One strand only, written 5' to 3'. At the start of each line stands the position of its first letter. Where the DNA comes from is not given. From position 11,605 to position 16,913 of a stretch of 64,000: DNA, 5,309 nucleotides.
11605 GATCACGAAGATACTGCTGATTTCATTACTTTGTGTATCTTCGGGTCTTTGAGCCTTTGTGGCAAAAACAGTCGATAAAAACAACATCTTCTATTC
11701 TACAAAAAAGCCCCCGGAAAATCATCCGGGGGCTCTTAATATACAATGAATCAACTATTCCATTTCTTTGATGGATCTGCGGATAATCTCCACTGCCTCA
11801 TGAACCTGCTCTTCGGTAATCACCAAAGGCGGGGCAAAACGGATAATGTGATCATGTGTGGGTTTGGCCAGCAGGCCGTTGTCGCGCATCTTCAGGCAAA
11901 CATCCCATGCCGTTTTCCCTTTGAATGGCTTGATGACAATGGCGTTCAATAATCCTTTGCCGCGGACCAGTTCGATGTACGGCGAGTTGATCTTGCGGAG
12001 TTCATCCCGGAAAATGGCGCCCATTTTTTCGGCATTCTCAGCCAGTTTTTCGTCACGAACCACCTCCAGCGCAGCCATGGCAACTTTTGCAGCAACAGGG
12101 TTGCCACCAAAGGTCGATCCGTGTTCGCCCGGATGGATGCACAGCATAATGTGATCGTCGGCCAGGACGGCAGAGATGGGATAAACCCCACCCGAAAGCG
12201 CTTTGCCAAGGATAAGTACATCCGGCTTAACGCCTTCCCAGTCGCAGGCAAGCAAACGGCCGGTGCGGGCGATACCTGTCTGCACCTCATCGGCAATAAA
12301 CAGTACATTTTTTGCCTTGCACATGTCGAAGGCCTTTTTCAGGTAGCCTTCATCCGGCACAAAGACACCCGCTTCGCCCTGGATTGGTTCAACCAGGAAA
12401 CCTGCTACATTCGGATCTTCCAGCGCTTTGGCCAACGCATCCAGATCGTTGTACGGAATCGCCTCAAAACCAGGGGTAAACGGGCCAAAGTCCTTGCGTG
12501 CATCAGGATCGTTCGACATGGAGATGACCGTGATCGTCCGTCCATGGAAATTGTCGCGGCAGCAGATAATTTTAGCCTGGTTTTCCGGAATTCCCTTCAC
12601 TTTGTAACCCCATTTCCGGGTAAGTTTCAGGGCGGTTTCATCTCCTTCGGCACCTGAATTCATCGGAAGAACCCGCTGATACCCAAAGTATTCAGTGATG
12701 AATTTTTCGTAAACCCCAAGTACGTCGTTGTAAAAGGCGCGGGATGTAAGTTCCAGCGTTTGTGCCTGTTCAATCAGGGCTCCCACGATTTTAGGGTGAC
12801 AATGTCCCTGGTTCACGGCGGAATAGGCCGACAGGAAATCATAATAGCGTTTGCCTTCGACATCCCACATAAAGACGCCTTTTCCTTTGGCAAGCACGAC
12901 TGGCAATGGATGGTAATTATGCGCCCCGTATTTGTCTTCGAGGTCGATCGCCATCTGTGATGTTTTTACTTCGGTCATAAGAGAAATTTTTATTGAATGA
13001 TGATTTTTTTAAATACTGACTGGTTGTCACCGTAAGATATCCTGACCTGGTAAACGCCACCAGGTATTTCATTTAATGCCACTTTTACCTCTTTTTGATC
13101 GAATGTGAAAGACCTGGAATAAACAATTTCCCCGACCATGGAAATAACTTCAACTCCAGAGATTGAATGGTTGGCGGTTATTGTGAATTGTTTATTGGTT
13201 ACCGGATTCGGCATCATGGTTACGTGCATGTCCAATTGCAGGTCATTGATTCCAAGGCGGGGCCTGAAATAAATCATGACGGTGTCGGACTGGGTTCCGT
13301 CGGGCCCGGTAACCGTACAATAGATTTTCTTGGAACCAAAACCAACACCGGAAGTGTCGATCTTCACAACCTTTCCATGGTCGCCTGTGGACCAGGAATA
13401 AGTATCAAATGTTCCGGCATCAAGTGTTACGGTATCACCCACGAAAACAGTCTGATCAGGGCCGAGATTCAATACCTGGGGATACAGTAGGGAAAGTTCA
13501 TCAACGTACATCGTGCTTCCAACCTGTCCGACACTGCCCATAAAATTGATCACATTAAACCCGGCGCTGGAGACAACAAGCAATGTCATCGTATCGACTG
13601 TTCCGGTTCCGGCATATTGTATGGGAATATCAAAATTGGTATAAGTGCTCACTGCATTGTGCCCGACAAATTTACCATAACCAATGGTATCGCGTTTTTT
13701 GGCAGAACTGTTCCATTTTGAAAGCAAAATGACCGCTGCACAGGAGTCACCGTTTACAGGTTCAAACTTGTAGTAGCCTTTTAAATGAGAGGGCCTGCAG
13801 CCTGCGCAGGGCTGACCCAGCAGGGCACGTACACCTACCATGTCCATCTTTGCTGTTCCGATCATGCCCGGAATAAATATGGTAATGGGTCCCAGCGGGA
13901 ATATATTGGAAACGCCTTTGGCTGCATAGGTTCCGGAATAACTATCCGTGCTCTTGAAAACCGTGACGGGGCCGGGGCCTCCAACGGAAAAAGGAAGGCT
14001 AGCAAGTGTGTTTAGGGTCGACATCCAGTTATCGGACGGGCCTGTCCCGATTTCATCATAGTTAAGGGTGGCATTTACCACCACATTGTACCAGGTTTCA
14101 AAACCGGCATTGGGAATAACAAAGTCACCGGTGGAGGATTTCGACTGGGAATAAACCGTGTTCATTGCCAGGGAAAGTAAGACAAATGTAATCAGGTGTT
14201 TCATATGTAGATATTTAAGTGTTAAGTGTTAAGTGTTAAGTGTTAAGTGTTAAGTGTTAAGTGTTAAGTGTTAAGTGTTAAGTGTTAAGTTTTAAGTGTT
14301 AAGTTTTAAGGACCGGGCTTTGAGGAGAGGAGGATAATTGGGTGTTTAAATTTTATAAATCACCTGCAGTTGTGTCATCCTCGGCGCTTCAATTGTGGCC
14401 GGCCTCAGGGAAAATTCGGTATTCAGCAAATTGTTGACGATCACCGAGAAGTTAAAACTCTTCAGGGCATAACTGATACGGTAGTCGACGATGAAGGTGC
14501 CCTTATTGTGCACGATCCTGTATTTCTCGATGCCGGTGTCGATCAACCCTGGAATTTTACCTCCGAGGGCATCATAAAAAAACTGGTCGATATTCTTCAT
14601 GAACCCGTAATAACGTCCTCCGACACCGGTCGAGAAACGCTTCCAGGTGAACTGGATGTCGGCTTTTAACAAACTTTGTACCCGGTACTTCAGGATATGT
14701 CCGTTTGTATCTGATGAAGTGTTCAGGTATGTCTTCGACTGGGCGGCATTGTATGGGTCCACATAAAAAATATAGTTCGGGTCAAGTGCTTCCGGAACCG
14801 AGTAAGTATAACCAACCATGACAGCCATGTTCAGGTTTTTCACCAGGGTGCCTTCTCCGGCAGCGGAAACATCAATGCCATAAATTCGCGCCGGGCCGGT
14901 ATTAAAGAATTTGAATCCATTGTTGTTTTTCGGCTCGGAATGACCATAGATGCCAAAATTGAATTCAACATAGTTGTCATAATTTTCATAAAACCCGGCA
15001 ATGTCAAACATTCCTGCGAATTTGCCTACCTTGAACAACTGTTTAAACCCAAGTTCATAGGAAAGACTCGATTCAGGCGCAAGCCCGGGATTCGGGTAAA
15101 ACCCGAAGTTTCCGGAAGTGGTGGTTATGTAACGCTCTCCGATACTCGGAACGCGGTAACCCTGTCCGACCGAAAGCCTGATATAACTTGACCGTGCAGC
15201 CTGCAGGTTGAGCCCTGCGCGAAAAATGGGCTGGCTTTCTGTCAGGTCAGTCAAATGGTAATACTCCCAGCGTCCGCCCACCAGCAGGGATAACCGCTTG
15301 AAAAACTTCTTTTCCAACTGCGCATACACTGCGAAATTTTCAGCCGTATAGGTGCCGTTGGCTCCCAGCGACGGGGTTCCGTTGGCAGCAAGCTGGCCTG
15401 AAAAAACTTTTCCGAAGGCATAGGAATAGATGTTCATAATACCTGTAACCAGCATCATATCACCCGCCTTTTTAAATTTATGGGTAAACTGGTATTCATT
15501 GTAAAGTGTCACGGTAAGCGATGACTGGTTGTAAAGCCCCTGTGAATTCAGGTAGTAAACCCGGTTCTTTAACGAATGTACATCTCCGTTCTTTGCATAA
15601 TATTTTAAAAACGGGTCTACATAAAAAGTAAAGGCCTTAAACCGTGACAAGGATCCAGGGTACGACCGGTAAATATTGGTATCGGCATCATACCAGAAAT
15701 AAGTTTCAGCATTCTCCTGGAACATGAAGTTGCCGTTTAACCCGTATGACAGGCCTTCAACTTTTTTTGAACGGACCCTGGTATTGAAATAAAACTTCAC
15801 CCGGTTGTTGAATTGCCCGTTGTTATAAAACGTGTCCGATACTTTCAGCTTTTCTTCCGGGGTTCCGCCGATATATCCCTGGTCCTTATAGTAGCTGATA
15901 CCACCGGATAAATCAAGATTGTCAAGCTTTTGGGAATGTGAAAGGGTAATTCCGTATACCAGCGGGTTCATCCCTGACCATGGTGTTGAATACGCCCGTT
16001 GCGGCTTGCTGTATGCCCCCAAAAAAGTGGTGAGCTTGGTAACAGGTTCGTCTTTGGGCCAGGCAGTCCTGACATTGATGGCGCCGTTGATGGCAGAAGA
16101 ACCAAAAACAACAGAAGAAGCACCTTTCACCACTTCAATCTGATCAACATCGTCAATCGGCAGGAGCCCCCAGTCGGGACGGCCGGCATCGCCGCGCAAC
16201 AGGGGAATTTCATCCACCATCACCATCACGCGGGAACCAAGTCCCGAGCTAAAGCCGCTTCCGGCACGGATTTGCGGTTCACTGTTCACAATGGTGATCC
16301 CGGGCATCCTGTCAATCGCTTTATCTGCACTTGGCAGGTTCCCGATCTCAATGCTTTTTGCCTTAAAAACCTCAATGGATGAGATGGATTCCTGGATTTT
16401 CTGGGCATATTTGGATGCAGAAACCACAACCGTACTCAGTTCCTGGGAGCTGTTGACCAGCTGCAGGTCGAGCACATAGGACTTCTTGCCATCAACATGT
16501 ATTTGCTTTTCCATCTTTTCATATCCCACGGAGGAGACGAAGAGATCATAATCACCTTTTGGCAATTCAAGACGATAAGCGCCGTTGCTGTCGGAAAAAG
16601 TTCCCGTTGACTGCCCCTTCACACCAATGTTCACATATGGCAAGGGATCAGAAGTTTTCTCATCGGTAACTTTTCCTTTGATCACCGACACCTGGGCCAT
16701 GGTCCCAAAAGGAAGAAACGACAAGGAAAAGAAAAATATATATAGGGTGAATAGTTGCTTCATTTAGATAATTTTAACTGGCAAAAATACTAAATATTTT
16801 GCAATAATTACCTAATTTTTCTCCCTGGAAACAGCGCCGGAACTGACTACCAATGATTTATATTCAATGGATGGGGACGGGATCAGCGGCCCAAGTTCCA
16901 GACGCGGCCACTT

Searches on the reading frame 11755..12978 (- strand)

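Call 79: search_protein_families(library=pfam, proteins=[window:11755-12978:-], max_evalue=0.00001)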
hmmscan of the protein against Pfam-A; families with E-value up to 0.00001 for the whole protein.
window:11755-12978:- (407 aa): 1 family
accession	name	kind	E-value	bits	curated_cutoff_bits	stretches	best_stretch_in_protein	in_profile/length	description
PF00202.27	Aminotran_3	-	1.6e-123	412.9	30.5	1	17-401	1-401/403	Aminotransferase class-III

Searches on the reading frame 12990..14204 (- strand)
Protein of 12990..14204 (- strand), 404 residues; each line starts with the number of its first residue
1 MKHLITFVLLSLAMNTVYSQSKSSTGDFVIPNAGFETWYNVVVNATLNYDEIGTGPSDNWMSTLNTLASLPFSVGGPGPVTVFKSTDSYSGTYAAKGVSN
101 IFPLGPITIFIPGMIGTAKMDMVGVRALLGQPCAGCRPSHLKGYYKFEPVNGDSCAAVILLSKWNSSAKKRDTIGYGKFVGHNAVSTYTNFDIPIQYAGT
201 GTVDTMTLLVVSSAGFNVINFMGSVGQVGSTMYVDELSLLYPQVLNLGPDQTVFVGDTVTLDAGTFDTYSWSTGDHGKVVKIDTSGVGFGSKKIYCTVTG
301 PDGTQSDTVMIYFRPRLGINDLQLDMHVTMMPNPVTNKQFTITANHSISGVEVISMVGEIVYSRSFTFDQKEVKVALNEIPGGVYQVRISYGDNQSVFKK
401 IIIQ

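Call 79: search_protein_families(library=pfam, proteins=[window:12990-14204:-], max_evalue=0.00001)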
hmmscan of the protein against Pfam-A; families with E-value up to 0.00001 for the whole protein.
window:12990-14204:- (404 aa): 2 families
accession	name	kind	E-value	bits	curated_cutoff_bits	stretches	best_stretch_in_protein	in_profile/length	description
PF18962.6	Por_Secre_tail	-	4.5e-10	40.1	27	1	332-403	3-75/75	Secretion system C-terminal sorting domain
PF13201.12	PCMD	-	1.8e-08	34.8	28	1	128-239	103-233/234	Putative carbohydrate metabolism domain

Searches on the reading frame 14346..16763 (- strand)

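Call 79: search_protein_families(library=pfam, proteins=[window:14346-16763:-], max_evalue=0.00001)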
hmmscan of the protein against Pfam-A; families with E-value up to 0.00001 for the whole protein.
window:14346-16763:- (805 aa): 4 families
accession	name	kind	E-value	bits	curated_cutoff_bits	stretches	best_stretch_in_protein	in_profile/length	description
PF00593.30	TonB_dep_Rec_b-barrel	-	3.7e-33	116.5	27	1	283-779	15-436/436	TonB dependent receptor-like, beta-barrel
PF13715.12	CarbopepD_reg_2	-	2.1e-22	79.4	32.2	1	28-114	1-88/88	CarboxypepD_reg-like domain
PF07715.20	Plug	-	5.8e-17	62.6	23.9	1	123-228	2-107/107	TonB-dependent Receptor Plug Domain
PF13620.12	CarboxypepD_reg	-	6.9e-15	55.6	32.3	1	28-102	2-81/82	Carboxypeptidase regulatory-like domain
